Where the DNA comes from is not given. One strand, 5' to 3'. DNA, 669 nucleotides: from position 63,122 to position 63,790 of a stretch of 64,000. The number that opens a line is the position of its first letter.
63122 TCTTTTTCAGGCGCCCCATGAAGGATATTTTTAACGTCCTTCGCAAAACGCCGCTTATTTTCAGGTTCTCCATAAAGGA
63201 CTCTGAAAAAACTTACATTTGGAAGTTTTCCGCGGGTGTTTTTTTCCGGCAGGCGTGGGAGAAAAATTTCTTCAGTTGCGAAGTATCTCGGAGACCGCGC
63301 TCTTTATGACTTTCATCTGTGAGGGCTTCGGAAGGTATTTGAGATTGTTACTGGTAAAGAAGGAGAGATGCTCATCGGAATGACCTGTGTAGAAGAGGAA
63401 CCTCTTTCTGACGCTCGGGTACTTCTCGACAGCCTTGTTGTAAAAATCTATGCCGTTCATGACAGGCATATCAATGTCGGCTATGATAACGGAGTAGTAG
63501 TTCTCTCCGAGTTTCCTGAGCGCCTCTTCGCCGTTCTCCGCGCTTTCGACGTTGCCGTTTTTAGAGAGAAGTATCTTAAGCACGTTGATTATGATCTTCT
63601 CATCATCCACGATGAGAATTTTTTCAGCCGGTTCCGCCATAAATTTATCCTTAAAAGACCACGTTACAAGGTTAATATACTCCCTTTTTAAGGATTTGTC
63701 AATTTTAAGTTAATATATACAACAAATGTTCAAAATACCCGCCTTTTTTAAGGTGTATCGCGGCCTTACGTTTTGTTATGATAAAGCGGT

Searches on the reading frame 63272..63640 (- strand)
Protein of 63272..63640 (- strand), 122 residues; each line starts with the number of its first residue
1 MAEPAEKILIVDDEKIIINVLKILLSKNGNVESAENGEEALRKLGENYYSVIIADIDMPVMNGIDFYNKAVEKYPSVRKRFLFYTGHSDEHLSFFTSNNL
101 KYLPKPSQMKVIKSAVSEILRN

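Call 47: search_protein_families(library=pfam, proteins=[window:63272-63640:-], max_evalue=1)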
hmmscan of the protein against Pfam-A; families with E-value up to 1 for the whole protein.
window:63272-63640:- (122 aa): 2 families
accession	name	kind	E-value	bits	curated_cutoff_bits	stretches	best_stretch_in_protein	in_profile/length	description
PF00072.30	Response_reg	-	4.2e-17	62.8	30.2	1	8-116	1-110/111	Response regulator receiver domain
PF18929.5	DUF5678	-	0.21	11.9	23.2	0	31-53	19-43/49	Family of unknown function (DUF5678)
